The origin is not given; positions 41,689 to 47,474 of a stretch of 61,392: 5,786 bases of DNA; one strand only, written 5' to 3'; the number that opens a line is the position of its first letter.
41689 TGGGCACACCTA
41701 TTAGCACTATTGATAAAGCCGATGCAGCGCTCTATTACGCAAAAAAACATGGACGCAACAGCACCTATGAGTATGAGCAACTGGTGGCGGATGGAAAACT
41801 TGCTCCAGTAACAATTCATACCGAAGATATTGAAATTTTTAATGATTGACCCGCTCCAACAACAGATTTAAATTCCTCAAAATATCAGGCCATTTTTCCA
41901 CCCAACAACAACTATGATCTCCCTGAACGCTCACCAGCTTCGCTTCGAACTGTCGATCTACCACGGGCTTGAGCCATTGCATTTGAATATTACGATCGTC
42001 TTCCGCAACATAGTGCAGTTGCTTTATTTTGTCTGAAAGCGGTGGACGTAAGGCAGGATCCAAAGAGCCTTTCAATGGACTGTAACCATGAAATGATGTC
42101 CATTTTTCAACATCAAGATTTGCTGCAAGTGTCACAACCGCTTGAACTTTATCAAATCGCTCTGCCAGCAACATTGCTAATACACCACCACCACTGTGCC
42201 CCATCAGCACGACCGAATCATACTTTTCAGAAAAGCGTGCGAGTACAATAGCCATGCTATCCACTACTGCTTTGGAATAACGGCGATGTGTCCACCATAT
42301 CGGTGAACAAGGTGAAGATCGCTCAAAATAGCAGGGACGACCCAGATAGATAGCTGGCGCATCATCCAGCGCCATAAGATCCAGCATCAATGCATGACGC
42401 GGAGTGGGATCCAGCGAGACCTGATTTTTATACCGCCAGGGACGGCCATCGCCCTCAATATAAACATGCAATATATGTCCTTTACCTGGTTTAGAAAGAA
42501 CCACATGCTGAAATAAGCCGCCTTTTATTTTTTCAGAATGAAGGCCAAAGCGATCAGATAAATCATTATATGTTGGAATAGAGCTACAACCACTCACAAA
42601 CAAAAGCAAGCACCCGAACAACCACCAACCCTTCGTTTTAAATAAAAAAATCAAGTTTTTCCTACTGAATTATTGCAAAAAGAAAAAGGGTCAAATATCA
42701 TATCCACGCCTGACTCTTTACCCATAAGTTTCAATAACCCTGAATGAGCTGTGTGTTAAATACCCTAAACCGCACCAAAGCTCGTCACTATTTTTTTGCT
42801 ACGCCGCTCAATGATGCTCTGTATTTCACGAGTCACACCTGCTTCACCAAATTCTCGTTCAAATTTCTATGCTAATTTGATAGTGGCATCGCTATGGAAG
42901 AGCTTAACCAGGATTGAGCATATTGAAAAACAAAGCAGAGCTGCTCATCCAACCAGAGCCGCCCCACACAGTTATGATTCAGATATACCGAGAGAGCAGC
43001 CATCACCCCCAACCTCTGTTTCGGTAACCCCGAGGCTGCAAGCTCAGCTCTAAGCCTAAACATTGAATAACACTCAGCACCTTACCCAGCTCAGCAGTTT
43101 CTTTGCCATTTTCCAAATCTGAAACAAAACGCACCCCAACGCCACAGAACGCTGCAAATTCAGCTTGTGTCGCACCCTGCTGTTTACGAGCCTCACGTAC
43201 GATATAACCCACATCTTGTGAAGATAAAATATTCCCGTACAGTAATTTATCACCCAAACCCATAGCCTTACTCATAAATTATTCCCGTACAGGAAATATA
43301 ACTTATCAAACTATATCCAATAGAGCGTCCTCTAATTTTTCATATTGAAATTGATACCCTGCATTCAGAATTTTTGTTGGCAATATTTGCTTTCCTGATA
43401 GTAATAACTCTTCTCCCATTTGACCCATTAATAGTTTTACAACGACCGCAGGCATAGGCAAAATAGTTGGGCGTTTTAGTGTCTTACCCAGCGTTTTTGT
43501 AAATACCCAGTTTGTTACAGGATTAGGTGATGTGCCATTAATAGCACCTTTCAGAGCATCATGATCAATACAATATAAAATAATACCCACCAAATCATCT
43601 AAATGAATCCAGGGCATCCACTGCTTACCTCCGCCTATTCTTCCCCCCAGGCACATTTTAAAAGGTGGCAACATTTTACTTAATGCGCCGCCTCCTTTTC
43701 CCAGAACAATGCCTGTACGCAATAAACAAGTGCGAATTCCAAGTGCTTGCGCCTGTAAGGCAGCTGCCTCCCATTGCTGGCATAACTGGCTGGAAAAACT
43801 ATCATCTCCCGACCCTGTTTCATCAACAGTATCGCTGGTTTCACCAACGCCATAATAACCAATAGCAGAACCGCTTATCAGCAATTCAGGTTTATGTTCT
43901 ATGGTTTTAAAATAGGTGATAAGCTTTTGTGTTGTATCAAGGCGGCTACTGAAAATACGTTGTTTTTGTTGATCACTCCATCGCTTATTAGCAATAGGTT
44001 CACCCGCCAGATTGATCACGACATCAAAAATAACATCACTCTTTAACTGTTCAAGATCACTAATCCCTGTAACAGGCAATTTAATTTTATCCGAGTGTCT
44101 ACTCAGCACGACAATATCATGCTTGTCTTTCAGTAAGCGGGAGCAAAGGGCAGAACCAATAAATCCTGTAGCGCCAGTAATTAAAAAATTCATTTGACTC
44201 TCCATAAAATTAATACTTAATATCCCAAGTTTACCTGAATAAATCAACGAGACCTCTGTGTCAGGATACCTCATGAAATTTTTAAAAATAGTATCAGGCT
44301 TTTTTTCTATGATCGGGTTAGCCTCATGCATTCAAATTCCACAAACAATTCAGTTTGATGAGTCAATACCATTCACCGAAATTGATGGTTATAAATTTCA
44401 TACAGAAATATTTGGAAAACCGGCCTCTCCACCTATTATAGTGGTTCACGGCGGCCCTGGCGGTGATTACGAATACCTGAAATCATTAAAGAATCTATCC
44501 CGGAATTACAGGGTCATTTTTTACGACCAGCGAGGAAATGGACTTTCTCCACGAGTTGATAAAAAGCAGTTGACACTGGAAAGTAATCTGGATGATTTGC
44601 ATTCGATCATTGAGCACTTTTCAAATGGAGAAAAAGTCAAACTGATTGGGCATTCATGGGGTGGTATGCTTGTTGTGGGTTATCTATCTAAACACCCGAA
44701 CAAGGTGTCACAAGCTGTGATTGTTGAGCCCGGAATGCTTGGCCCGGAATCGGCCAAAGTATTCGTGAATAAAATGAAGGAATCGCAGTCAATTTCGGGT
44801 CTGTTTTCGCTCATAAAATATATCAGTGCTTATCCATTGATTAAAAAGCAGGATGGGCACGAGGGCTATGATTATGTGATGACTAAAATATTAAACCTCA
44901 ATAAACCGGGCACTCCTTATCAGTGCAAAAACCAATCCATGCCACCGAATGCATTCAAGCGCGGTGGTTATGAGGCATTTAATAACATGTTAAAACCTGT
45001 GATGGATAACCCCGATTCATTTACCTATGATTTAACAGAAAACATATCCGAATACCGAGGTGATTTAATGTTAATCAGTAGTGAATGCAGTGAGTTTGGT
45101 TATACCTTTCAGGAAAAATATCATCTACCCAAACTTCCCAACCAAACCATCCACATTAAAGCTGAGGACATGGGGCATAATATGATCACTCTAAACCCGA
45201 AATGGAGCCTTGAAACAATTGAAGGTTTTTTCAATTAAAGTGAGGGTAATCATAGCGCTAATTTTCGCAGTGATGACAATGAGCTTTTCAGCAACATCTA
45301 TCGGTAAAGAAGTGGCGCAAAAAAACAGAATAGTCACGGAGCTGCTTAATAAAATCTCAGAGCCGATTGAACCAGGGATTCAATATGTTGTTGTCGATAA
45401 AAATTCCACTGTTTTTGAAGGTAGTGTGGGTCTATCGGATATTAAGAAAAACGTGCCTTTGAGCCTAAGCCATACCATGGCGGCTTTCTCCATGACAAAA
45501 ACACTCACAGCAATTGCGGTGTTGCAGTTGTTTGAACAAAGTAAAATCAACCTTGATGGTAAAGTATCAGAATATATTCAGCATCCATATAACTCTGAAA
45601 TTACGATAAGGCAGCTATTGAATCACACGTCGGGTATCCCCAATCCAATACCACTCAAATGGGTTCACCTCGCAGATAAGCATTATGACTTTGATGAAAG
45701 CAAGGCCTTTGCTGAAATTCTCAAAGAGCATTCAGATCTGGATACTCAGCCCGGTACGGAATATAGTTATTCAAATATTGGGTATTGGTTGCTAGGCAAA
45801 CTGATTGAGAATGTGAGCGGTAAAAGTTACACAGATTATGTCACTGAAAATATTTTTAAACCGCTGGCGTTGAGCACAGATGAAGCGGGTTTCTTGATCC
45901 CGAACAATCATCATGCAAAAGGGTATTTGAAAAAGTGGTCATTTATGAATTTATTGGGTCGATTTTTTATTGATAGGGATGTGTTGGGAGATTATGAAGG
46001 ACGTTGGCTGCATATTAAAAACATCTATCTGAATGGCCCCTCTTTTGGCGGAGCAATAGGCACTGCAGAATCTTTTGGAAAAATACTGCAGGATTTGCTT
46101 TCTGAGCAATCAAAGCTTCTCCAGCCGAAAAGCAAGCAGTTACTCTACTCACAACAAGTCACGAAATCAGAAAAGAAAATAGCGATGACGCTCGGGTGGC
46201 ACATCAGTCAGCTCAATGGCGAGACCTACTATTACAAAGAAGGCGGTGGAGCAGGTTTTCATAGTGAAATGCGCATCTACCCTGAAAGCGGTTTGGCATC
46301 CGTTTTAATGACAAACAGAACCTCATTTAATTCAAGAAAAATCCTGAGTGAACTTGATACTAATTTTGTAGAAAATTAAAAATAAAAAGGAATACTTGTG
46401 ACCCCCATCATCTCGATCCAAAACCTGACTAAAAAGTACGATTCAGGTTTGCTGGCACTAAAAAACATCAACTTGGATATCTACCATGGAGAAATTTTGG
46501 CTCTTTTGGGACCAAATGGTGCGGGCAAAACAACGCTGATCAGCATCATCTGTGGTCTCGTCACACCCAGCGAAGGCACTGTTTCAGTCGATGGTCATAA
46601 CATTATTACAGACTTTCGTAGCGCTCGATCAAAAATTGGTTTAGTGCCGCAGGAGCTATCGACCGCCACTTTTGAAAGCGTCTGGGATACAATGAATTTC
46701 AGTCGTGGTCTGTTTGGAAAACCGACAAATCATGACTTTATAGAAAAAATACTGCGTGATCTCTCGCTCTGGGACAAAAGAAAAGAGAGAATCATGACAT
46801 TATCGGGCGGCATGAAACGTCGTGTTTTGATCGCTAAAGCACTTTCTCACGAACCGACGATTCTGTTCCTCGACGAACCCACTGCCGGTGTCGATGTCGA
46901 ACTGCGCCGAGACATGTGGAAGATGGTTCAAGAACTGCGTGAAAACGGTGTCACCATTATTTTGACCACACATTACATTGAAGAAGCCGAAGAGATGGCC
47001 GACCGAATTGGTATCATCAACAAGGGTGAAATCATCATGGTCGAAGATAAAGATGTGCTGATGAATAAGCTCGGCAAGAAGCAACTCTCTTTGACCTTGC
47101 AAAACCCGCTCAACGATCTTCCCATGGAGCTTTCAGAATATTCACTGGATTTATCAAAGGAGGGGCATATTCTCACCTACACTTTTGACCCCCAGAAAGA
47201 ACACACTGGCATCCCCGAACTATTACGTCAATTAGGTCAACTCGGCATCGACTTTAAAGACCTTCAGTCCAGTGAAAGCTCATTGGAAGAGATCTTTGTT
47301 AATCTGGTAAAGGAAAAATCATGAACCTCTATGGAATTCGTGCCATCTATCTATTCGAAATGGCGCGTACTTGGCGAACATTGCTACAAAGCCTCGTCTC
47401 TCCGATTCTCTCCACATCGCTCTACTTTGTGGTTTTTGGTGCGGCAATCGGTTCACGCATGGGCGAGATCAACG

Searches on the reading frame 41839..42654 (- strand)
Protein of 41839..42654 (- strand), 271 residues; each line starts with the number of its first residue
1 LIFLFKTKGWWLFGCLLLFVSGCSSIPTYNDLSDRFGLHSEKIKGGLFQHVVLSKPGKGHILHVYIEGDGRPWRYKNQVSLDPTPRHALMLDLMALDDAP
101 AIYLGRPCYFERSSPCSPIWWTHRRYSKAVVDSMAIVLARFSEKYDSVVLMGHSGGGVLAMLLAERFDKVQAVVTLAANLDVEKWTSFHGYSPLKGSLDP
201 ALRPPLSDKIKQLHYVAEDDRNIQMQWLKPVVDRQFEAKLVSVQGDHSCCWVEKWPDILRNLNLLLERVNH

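Call 64: search_protein_families(library=pfam, proteins=[window:41839-42654:-], max_evalue=0.001)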
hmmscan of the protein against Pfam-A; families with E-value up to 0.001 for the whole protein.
window:41839-42654:- (271 aa): 4 families
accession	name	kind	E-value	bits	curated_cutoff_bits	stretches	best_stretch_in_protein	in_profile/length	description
PF12146.15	Hydrolase_4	-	0.0002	21.2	27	1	125-185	54-116/239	Serine aminopeptidase, S33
PF00561.26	Abhydrolase_1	-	0.00028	21.1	25.8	1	125-185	49-109/245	alpha/beta hydrolase fold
PF07819.20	PGAP1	-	0.0005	20.3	24.3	1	139-180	84-129/233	PGAP1-like alpha/beta domain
PF12697.13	Abhydrolase_6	-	0.00062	20.9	26.3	0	134-204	61-98/217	Alpha/beta hydrolase family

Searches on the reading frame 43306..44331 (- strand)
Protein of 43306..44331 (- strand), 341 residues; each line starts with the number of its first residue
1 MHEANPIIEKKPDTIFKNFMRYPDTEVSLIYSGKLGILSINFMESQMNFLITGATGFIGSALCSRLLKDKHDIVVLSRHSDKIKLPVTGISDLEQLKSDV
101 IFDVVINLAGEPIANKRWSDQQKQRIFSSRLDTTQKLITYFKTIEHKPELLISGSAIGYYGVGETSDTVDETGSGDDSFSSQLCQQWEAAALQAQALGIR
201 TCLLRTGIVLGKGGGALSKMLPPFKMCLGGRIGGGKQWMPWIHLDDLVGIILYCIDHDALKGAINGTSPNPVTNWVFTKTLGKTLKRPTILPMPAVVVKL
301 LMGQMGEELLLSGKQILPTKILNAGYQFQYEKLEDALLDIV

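Call 63: search_protein_families(library=pfam, proteins=[window:43306-44331:-], max_evalue=0.00001)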
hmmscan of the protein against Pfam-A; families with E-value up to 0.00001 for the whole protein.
window:43306-44331:- (341 aa): 3 families
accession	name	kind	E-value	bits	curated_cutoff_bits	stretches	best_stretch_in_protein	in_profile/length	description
PF01370.27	Epimerase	-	5.6e-26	91.9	20.9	1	50-258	2-229/240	NAD dependent epimerase/dehydratase family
PF08338.16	DUF1731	-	4.8e-16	58.6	27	1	293-340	1-47/47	Domain of unknown function (DUF1731)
PF16363.11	GDP_Man_Dehyd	-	5.2e-06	26.6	27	0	50-84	1-35/332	GDP-mannose 4,6 dehydratase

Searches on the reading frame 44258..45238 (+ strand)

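Call 63: search_protein_families(library=pfam, proteins=[window:44258-45238:+], max_evalue=0.00001)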
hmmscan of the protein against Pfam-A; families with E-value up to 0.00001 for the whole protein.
window:44258-45238:+ (326 aa): 3 families
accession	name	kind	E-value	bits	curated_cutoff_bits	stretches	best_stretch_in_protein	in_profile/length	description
PF00561.26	Abhydrolase_1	-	4.1e-21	76.2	25.8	1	58-161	1-103/245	alpha/beta hydrolase fold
PF12146.15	Hydrolase_4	-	3.4e-13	49.9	27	1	60-165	7-116/239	Serine aminopeptidase, S33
PF12697.13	Abhydrolase_6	-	9.2e-10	40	26.3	1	60-165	1-100/217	Alpha/beta hydrolase family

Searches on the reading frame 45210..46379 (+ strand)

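Call 63: search_protein_families(library=pfam, proteins=[window:45210-46379:+], max_evalue=0.00001)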
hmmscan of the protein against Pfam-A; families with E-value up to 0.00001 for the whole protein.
window:45210-46379:+ (389 aa): 1 family
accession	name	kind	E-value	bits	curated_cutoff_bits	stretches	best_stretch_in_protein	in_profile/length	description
PF00144.29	Beta-lactamase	-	1.8e-51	175.7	27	1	52-374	8-314/329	Beta-lactamase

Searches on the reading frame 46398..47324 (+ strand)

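Call 63: search_protein_families(library=pfam, proteins=[window:46398-47324:+], max_evalue=0.00001)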
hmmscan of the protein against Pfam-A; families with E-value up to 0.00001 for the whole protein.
window:46398-47324:+ (308 aa): 2 families
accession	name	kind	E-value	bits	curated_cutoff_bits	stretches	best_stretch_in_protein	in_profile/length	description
PF00005.33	ABC_tran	-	1.8e-36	126.2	25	1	21-163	1-137/137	ABC transporter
PF13304.12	AAA_21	-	2.2e-12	48.1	27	1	112-192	215-298/304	AAA domain, putative AbiEii toxin, Type IV TA system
